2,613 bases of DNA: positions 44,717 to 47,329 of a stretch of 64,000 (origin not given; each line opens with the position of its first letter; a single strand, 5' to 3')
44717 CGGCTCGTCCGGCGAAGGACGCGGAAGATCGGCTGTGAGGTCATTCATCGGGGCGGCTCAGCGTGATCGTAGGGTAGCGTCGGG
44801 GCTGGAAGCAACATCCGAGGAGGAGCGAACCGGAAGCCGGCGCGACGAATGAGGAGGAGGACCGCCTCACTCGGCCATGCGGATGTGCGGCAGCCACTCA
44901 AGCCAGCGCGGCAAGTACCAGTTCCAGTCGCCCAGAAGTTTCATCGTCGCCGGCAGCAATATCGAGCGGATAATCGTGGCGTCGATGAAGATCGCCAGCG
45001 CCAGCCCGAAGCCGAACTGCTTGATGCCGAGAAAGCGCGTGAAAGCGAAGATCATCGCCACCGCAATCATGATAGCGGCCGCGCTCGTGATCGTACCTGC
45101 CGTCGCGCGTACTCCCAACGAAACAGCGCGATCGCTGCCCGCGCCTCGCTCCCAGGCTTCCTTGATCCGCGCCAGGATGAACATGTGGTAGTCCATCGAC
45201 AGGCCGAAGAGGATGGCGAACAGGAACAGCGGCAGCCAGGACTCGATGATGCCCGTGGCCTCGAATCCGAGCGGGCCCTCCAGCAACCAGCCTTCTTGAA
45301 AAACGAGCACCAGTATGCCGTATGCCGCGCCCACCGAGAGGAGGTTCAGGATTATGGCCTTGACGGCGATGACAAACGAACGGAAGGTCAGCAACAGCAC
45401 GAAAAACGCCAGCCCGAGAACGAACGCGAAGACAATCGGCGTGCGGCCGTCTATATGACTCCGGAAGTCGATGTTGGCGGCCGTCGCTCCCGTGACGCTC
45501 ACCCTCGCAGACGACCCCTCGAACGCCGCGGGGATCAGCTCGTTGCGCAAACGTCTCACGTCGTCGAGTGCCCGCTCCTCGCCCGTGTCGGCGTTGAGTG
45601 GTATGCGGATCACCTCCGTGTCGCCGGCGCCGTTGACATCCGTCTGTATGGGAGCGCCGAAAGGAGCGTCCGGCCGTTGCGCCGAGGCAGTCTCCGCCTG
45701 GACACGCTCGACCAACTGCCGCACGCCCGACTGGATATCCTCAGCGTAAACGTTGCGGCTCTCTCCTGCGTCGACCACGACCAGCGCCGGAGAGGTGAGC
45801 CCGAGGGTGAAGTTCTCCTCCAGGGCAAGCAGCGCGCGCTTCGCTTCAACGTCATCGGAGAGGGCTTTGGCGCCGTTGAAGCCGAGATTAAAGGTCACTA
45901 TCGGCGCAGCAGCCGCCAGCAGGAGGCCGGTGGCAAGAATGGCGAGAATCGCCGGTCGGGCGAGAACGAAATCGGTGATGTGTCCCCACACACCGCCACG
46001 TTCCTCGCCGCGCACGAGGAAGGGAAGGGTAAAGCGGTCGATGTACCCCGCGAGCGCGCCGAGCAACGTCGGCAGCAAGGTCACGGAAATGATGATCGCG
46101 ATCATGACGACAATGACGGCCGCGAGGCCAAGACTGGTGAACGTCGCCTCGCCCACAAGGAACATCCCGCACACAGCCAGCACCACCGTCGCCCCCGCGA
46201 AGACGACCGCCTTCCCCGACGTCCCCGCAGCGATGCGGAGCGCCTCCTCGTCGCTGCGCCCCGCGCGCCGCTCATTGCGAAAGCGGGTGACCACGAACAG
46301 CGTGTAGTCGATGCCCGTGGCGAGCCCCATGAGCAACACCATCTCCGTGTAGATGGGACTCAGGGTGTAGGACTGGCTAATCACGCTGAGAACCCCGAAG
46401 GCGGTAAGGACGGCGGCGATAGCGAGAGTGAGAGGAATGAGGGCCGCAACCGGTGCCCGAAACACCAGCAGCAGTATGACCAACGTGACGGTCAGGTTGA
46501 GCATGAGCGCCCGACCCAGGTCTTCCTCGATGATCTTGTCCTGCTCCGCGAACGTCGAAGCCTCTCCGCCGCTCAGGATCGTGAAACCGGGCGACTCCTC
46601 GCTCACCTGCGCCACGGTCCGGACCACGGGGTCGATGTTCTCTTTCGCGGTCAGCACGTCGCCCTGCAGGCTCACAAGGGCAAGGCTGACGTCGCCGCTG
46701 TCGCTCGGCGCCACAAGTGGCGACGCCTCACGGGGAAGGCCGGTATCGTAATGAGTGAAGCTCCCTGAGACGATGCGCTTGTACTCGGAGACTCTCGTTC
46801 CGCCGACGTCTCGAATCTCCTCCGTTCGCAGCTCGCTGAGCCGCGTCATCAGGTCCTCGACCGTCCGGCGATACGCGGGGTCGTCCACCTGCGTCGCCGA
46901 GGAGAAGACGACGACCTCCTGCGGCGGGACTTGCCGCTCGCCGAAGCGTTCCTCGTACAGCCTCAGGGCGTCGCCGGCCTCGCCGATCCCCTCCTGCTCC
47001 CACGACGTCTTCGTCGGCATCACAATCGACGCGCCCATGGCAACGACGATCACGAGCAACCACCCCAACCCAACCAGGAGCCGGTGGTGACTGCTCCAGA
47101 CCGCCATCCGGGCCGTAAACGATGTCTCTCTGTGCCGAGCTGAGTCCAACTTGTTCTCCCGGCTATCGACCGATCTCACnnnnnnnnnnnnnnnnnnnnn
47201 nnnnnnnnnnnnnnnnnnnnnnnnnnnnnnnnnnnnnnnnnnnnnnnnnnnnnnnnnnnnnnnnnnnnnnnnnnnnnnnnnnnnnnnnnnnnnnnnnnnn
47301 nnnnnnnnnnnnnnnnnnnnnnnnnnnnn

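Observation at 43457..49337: LivJ-type binding lipoprotein translationally coupled to an MMPL (RND) exporter, with a glutaminyl cyclase upstream and an MFS transporter downstream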

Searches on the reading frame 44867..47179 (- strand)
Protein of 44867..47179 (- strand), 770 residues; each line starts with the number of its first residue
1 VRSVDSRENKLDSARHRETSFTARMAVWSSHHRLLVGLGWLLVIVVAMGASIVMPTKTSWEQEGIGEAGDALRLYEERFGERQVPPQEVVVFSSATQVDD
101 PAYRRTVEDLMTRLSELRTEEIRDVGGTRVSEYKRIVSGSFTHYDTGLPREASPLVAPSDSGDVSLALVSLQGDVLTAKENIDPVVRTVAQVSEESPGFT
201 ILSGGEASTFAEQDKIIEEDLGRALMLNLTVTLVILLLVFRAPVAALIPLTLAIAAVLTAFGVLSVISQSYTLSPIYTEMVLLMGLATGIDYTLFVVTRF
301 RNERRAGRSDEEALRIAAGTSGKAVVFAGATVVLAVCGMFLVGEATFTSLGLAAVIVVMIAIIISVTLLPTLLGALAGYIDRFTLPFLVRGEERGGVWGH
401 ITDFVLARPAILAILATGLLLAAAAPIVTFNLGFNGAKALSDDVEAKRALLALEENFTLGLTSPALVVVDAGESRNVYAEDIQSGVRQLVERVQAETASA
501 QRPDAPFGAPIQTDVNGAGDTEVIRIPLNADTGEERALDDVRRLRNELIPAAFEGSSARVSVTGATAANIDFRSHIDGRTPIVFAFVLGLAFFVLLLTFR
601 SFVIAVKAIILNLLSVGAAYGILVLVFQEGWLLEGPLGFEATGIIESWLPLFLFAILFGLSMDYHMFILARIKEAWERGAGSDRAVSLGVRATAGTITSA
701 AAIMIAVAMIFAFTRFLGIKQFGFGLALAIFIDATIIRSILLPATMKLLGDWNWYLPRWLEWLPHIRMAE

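Call 6: search_protein_families(library=pfam, proteins=[window:44867-47179:-], max_evalue=0.01)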
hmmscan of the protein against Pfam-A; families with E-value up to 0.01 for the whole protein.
window:44867-47179:- (770 aa): 1 family
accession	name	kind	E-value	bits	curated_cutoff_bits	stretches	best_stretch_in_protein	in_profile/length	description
PF03176.21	MMPL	-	3e-88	296.4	20.5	2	70-410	11-331/333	MMPL family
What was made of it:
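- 44867..47149 (-): MmpL3-like MMPL (RND superfamily) transporter. It is 760 aa from TTG 47149; alternative starts are GTG 47179 and ATG 47107. Pfam PF03176 3e-88 (call 6).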

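Call 7: search_protein_families(library=ncbifam, proteins=[window:44867-47179:-], max_evalue=0.01)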
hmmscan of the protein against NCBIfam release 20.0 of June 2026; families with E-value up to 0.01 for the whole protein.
window:44867-47179:- (770 aa): 12 families
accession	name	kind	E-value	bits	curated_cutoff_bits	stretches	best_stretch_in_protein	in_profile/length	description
NF052608.1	TrhMmycExpMmpL3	equivalog_domain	7.1e-68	229.8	1400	2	390-761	382-743/992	trehalose monomycolate exporter MmpL3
TIGR00833.1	actII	subfamily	1.9e-51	175.3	874.7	2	159-471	112-423/910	MMPL family RND transporter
TIGR00921.1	2A067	subfamily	6.6e-38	130.2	351.9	2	166-374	138-344/733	hydrophobe/amphiphile efflux-3 (HAE3) family transporter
TIGR03480.1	HpnN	hypoth_equivalog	5.8e-20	70.9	751.85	2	178-476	227-515/862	hopanoid biosynthesis associated RND transporter like protein HpnN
NF045600.2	BstA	equivalog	2.5e-09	35.7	1400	1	231-376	298-439/903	sterol transporter cytoplasmic membrane protein BstA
NF052374.1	HopndTporHpnN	equivalog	1.3e-06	26.9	1100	1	204-456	257-498/858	hopanoid transporter HpnN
NF009580.0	PRK13023.1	equivalog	1.3e-05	23.7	1153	1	223-368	300-439/775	protein translocase subunit SecDF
NF009583.0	PRK13024.1-3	subfamily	1.4e-05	23.4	721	1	227-433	287-485/755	protein translocase subunit SecDF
TIGR01129.1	secD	equivalog_domain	1.5e-05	24.3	244.4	1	657-739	309-389/397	protein translocase subunit SecD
NF009584.0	PRK13024.1-4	equivalog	4.5e-05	22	1171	1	226-372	267-408/759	protein translocase subunit SecDF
NF009581.0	PRK13024.1-1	equivalog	0.0018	16.5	1058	1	227-376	266-410/752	protein translocase subunit SecDF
TIGR00916.1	2A0604s01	subfamily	0.009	15.6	148.6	1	224-365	93-230/231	SecD/SecF family protein translocase subunit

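Call 25: search_solved_structures(query=window:44867-47179:-, max_evalue=0.001, show_alignments=1)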
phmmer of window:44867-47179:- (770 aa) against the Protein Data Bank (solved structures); distinct sequences matched with E-value up to 0.001: 22.
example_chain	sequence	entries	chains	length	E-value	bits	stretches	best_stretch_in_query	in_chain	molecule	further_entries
6n40_A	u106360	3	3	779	2.1e-54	188.4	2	389-761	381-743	Membrane protein, MmpL family protein | Trehalose monomycolate exporter MmpL3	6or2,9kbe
8qkk_A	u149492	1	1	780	2.1e-54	188.4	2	389-761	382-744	Trehalose monomycolate exporter MmpL3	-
7k7m_A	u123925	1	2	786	2.1e-54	188.3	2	389-761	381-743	Drug exporters of the RND superfamily-like protein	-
7c2m_A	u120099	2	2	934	3.3e-54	187.7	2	389-761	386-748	Chimera of drug exporters of the RND superfamily-like protein and Endolysin | Drug exporters of the RND superfamily-like protein,Endolysin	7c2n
6ajf_A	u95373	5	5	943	3.4e-54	187.7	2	389-761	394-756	Drug exporters of the RND superfamily-like protein,Endolysin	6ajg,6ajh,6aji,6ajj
7k8b_A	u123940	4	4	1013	5.6e-54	186.9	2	389-761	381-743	Drug exporters of the RND superfamily-like protein | Trehalose monomycolate exporter MmpL3 | MmpL3 transporter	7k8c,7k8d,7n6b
7wnx_A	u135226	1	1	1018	5.7e-54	186.9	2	389-761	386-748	Trehalose monomycolate exporter MmpL3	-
7k8a_A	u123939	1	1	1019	5.8e-54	186.9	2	389-761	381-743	Drug exporters of the RND superfamily-like protein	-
7nvh_A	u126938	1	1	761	3.4e-53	184.4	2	389-762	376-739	Trehalose monomycolate exporter MmpL3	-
8zkp_A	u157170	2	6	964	7.8e-33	117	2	163-480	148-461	Siderophore exporter MmpL5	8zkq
9u51_A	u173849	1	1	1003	9e-33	116.8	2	163-480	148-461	Siderophore exporter MmpL5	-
9rfu_D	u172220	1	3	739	2.3e-31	112.2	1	163-755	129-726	Siderophore exporter MmpL5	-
9rgb_D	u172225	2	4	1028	4.6e-31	111.2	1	163-755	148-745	Siderophore exporter MmpL5,Green fluorescent protein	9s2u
9b43_A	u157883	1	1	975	3e-30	108.5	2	170-515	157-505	MmpL4 protein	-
9syt_A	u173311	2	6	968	3.3e-30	108.4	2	162-526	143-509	Siderophore exporter MmpL4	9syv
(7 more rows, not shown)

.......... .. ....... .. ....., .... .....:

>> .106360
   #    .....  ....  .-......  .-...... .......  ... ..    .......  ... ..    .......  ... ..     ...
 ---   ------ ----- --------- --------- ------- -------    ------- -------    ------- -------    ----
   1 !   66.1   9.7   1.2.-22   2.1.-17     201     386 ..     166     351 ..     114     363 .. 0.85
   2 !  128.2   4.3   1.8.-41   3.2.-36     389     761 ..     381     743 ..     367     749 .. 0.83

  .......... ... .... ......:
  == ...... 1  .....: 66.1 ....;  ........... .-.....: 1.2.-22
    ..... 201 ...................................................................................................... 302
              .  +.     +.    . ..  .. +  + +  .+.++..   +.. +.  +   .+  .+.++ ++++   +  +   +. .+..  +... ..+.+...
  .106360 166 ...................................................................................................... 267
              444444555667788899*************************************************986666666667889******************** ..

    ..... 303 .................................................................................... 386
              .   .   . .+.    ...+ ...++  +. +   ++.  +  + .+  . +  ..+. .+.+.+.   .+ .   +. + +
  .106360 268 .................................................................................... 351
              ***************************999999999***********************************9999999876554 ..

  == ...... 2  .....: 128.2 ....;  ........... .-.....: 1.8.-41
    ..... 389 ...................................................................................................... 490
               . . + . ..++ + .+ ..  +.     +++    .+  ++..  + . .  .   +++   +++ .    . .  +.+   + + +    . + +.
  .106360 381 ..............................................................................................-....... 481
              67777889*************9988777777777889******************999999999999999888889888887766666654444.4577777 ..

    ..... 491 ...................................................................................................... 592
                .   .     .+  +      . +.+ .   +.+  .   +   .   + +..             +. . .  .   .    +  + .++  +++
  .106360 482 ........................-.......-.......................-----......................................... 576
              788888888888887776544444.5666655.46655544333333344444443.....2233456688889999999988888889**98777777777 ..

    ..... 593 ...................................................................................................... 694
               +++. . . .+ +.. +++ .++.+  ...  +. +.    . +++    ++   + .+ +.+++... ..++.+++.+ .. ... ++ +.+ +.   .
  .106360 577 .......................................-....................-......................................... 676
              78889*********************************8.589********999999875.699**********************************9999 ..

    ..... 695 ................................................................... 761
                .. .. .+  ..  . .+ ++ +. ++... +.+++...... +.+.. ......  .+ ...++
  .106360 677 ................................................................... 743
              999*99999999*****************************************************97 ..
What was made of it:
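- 44867..47149 (-): PDB MmpL3 2e-54 (call 25).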
